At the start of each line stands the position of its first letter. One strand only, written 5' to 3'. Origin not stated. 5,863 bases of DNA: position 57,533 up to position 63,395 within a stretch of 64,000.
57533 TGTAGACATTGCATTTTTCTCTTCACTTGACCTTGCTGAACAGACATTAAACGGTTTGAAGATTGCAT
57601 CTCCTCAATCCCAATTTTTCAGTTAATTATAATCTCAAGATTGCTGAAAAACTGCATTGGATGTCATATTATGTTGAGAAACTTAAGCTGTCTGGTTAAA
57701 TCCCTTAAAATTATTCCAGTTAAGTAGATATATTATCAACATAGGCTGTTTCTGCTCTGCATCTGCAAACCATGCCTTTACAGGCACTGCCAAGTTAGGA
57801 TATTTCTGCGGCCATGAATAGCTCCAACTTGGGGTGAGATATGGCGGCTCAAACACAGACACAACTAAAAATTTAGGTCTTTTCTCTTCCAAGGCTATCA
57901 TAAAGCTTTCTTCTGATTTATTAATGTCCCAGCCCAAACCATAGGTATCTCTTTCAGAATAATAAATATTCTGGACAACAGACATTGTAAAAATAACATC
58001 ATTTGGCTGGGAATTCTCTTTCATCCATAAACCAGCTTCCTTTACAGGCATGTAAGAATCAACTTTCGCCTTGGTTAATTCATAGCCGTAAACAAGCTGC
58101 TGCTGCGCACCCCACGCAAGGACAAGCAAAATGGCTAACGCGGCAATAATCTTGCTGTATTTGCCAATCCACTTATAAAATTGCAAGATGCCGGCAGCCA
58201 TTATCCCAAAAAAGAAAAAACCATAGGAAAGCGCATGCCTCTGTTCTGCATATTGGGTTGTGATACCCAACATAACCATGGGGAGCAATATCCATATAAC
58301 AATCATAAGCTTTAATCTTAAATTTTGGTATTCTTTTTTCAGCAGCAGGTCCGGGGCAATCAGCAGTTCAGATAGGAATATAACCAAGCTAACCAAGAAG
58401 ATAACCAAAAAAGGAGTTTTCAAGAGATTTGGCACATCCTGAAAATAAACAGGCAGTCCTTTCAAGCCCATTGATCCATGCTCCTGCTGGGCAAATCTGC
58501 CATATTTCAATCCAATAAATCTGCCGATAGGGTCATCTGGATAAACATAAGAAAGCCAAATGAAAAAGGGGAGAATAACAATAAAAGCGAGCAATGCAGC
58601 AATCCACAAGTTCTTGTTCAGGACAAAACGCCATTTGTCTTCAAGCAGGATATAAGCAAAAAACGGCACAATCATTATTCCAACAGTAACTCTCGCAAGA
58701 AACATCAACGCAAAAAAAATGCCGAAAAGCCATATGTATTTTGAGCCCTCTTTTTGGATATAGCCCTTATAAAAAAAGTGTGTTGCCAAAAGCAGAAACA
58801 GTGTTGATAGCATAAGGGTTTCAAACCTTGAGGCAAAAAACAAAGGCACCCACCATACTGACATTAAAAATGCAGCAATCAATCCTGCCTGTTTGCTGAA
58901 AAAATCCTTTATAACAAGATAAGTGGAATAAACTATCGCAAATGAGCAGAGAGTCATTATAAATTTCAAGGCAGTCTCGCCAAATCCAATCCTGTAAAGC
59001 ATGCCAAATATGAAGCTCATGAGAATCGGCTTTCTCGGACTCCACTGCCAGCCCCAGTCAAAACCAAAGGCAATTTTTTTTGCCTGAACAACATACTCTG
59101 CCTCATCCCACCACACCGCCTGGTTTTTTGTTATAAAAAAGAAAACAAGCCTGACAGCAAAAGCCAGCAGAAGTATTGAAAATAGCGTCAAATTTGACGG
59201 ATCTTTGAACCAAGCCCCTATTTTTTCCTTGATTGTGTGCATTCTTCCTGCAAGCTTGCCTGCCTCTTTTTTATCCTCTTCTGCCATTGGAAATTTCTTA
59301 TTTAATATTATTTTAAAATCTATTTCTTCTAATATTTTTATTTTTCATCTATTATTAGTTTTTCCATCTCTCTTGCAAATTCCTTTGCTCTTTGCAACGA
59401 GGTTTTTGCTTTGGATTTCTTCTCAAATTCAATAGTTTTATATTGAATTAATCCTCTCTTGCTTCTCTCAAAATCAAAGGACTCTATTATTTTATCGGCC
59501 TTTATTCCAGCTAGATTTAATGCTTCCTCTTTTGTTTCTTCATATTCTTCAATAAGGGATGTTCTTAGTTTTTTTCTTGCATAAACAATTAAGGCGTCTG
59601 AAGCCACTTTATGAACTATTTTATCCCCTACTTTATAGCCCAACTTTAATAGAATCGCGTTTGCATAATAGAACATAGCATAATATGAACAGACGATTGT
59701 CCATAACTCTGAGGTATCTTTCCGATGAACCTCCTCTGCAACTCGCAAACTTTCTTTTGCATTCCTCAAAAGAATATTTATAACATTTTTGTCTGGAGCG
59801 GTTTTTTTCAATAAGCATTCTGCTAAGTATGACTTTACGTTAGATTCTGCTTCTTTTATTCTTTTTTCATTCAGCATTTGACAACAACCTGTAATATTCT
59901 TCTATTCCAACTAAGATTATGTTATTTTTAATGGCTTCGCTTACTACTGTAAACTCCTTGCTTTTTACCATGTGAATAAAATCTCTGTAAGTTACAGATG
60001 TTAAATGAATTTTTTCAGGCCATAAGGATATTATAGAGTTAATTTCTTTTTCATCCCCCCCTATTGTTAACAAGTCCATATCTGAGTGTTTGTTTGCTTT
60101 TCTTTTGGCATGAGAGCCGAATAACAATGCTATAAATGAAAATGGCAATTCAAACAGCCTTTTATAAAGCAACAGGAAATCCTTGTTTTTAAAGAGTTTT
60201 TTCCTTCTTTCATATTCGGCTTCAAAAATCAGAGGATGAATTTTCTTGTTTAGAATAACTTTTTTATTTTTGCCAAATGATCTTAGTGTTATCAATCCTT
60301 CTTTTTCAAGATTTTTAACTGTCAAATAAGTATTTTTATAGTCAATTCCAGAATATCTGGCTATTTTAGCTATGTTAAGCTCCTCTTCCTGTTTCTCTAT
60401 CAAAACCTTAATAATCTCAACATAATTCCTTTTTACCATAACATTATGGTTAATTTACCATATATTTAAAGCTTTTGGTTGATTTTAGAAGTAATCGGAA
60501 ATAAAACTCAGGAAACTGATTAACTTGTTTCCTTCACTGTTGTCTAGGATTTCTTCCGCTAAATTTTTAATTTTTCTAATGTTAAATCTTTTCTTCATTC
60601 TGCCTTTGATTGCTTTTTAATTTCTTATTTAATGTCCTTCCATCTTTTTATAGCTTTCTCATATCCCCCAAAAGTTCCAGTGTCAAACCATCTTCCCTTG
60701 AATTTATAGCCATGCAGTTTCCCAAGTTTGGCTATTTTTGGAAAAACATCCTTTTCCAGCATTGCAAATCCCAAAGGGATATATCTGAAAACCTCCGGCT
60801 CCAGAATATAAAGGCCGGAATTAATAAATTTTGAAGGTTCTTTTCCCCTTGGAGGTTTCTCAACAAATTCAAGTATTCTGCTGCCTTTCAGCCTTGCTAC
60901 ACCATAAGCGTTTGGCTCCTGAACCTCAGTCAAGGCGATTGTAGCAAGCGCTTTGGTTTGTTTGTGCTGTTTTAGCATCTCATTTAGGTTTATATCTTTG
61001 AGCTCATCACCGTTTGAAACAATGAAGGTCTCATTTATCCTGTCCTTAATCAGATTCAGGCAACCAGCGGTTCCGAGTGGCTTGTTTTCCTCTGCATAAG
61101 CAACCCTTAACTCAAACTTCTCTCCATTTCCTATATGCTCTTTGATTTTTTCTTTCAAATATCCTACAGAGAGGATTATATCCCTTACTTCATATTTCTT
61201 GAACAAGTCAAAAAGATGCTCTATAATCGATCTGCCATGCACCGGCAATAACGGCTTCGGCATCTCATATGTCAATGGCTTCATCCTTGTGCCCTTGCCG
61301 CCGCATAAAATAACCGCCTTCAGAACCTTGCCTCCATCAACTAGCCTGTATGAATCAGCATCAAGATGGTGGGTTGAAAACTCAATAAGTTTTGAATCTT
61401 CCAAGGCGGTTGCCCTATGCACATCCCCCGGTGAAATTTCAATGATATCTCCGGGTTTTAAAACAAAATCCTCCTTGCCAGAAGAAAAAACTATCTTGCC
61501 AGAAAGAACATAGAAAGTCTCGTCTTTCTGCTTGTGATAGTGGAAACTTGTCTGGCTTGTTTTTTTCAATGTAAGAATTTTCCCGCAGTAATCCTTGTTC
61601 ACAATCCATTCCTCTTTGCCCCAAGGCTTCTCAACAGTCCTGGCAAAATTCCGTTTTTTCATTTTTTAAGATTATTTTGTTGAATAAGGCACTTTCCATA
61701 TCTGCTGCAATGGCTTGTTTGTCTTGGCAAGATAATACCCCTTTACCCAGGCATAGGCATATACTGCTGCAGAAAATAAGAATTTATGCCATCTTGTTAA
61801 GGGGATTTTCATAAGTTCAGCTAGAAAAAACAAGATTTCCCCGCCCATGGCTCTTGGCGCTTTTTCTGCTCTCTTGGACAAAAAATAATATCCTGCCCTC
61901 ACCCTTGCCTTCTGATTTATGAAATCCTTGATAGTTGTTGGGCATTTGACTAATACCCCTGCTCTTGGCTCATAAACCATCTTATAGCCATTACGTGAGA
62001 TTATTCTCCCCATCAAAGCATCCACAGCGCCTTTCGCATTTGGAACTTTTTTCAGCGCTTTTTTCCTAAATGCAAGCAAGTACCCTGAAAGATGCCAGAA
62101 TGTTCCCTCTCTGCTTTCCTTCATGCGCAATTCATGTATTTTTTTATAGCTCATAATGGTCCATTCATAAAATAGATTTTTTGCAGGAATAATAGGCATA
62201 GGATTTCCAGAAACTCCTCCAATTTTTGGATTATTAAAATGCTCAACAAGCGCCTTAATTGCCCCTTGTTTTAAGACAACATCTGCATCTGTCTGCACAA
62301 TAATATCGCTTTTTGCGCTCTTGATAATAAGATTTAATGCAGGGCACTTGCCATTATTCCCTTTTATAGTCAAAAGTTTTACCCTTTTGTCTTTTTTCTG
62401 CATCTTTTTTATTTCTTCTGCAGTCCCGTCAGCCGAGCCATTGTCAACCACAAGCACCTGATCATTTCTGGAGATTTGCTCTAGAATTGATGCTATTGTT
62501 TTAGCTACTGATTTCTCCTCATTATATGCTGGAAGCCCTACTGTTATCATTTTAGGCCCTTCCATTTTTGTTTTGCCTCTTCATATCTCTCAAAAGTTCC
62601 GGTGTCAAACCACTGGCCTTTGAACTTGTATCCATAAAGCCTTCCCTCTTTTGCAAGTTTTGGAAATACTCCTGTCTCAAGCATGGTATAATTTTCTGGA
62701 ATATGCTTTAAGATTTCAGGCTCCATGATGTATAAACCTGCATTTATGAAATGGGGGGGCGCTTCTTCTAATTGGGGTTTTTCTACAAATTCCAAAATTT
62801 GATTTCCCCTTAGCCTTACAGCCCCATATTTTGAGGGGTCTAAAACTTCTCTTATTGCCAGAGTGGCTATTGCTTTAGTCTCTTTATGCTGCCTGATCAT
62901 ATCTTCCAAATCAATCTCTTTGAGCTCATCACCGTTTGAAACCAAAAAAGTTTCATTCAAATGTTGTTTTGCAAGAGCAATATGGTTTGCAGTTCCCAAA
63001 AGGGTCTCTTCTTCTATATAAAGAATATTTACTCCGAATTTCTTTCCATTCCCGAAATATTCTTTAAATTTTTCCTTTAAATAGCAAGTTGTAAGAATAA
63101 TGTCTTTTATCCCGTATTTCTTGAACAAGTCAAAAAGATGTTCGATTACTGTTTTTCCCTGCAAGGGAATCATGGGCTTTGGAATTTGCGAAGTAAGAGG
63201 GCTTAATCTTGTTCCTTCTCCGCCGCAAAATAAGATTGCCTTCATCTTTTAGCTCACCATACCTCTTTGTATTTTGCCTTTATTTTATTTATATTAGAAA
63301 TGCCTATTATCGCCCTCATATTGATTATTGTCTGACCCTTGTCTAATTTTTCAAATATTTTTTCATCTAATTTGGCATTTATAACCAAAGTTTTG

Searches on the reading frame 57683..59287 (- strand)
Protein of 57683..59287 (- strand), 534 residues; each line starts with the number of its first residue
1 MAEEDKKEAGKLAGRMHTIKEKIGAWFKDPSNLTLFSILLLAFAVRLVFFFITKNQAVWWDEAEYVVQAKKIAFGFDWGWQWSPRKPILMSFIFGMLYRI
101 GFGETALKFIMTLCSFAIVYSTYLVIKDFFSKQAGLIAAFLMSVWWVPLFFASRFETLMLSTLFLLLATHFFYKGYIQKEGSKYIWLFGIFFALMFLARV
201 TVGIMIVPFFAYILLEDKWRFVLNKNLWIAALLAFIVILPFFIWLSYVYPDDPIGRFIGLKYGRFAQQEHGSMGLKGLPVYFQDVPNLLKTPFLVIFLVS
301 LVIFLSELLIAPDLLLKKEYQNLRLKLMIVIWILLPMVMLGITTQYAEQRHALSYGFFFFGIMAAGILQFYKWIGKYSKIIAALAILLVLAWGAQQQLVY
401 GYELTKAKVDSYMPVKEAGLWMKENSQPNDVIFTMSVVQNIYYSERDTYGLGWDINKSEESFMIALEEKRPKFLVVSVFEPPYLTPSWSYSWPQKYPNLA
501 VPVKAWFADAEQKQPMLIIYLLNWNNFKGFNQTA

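Call 30: search_protein_families(library=pfam, proteins=[window:57683-59287:-], max_evalue=0.01)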
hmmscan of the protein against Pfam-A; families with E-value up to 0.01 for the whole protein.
window:57683-59287:- (534 aa): 2 families
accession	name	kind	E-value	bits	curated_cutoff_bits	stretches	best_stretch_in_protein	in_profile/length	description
PF13231.12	PMT_2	-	6.3e-18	65.9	26.1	1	86-244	2-160/160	Dolichyl-phosphate-mannose-protein mannosyltransferase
PF03901.23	Glyco_transf_22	-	0.00019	21.2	23.8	1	47-337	67-305/414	Alg9-like mannosyltransferase family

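Call 57: search_protein_families(library=ncbifam, proteins=[window:57683-59287:-], max_evalue=0.01)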
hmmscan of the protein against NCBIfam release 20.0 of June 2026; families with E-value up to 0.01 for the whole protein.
window:57683-59287:- (534 aa): 0 families

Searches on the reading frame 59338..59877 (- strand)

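Call 30: search_protein_families(library=pfam, proteins=[window:59338-59877:-], max_evalue=0.01)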
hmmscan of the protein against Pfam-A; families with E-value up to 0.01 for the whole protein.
window:59338-59877:- (179 aa): 1 family
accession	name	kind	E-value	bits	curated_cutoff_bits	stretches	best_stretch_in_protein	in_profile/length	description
PF05168.19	HEPN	-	4.1e-05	24.2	22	1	35-173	3-116/117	HEPN domain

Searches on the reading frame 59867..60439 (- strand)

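Call 30: search_protein_families(library=pfam, proteins=[window:59867-60439:-], max_evalue=0.01)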
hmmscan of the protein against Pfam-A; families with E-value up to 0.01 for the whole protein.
window:59867-60439:- (190 aa): 5 families
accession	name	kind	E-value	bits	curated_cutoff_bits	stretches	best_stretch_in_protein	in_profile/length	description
PF18765.7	Polbeta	-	1.2e-06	29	26.9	1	104-178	16-89/93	Polymerase beta, Nucleotidyltransferase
PF25212.1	HVO_A0114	-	4.7e-06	26.7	27.6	1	7-63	25-79/84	HVO_A0114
PF01978.25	TrmB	-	0.00015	21.9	25.6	1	17-53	19-55/68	Sugar-specific transcriptional regulator TrmB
PF01909.29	NTP_transf_2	-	0.00033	21.4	21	1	106-174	19-90/93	Nucleotidyltransferase domain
PF01047.28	MarR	-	0.0053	17.1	24.6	1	17-51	14-48/59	MarR family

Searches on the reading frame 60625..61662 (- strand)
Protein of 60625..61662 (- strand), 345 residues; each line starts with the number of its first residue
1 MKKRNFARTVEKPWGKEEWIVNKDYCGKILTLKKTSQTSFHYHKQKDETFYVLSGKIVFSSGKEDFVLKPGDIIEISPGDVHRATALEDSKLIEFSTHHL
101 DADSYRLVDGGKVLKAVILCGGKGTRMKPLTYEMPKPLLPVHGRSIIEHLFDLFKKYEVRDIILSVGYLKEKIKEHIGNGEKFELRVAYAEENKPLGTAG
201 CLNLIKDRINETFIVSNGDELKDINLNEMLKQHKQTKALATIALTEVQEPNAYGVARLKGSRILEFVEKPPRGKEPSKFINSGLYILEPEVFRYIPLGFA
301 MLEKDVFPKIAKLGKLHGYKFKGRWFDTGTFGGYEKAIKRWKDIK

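Call 30: search_protein_families(library=pfam, proteins=[window:60625-61662:-], max_evalue=0.01)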
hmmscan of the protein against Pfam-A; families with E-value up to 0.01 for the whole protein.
window:60625-61662:- (345 aa): 10 families
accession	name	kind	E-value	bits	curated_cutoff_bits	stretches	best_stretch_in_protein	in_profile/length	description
PF00483.29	NTP_transferase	-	2e-46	159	21.2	1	115-339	1-240/245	Nucleotidyl transferase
PF07883.17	Cupin_2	-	4.6e-12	45.9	27.2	1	31-90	4-62/70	Cupin domain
PF12804.13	NTP_transf_3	-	8.4e-11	42.7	27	1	116-194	1-69/160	MobA-like NTP transferase domain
PF01050.24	MannoseP_isomer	-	6e-06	26.9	23.6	1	5-85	7-88/116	Mannose-6-phosphate isomerase C-terminal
PF05899.18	Cupin_3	-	2.6e-05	24.3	23.5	1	39-82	18-62/74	EutQ-like cupin domain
PF00190.28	Cupin_1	-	0.00027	21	22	1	31-97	39-112/151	Cupin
PF16867.11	DMSP_lyase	-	0.0011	19.2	27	1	41-89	111-158/162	Dimethlysulfonioproprionate lyase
PF02311.25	AraC_binding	-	0.0026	17.9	21.1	1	51-86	28-63/135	AraC-like ligand binding domain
PF08007.18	JmjC_2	-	0.0028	17.6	22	1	61-98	83-118/127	JmjC domain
PF07385.18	Lyx_isomer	-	0.0067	16.1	20.8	0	21-49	83-111/222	D-lyxose isomerase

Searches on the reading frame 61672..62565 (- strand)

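Call 30: search_protein_families(library=pfam, proteins=[window:61672-62565:-], max_evalue=0.01)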
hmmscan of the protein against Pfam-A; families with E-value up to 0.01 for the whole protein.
window:61672-62565:- (297 aa): 5 families
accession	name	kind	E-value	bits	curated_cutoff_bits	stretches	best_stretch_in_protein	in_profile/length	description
PF00535.33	Glycos_transf_2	-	5.5e-31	108.2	23.3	1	9-174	2-167/168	Glycosyl transferase family 2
PF13641.12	Glyco_tranf_2_3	-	5.8e-20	72.7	27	1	5-221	2-226/230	Glycosyltransferase like family 2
PF13632.12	Glyco_trans_2_3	-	1.9e-10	41.3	27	1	88-274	1-180/198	Glycosyl transferase family group 2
PF13506.12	Glyco_transf_21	-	8.3e-08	32.3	21.7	1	70-219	15-169/174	Glycosyl transferase family 21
PF10111.15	Glyco_tranf_2_2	-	2.8e-05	24.2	27.3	1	11-100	4-96/276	Glycosyltransferase like family 2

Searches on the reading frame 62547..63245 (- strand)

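Call 30: search_protein_families(library=pfam, proteins=[window:62547-63245:-], max_evalue=0.01)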
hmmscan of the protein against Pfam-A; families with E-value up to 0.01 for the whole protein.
window:62547-63245:- (232 aa): 2 families
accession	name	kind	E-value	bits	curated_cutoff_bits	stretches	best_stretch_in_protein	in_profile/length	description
PF00483.29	NTP_transferase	-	5.1e-47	161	21.2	1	2-227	1-241/245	Nucleotidyl transferase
PF12804.13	NTP_transf_3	-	2.6e-08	34.7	27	1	3-129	1-121/160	MobA-like NTP transferase domain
